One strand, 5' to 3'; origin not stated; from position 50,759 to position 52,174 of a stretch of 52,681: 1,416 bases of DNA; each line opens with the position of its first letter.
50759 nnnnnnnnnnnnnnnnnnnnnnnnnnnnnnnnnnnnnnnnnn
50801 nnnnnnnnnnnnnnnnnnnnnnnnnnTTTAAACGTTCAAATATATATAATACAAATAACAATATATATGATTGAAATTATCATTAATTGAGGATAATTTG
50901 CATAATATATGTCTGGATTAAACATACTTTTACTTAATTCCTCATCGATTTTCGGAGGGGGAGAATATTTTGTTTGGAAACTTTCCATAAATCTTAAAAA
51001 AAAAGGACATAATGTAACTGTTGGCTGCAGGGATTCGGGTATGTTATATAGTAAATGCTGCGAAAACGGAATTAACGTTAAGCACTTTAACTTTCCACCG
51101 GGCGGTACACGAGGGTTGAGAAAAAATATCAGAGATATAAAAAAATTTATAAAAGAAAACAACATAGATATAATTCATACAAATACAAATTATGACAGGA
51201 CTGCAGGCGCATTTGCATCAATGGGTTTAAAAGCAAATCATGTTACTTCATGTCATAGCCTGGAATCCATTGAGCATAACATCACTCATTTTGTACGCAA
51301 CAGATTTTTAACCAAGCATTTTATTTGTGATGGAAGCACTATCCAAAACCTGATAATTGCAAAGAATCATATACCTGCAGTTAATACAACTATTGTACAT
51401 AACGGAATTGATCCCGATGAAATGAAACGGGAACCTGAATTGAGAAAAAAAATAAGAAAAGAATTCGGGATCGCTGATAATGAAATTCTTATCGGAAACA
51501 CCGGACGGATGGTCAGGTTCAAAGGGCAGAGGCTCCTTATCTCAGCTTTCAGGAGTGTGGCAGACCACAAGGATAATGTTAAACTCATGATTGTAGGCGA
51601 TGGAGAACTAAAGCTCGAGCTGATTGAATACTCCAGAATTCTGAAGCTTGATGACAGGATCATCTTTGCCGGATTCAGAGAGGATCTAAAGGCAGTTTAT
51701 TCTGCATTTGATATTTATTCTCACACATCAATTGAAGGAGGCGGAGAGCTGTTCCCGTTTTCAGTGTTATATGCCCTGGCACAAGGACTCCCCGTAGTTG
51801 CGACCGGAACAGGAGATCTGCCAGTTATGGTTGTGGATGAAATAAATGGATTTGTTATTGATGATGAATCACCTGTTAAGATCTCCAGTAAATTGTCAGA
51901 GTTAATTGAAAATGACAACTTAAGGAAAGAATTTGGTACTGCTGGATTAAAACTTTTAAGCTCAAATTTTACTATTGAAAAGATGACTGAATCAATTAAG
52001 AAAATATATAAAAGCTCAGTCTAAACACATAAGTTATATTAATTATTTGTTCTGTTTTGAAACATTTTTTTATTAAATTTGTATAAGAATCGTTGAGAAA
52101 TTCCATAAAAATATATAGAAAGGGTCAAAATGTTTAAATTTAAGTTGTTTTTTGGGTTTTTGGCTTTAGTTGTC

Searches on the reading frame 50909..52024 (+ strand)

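Call 11: search_protein_families(library=pfam, proteins=[window:50909-52024:+])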
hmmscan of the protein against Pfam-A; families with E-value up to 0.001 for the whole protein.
window:50909-52024:+ (371 aa): 5 families
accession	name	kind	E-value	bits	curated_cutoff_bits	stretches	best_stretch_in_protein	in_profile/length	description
PF00534.26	Glycos_transf_1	-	2.4e-31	109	26.4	1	179-346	2-169/172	Glycosyl transferases group 1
PF13692.12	Glyco_trans_1_4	-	5.6e-27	95.2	27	1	194-335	3-142/142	Glycosyl transferases group 1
PF13439.12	Glyco_transf_4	-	5.2e-21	75.8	28.5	1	15-170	1-169/170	Glycosyltransferase Family 4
PF13579.12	Glyco_trans_4_4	-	8.1e-08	33.2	29.7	1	16-166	1-158/158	Glycosyl transferase 4-like domain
PF13477.12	Glyco_trans_4_2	-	2.5e-07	31.4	23.4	1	18-118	9-109/139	Glycosyl transferase 4-like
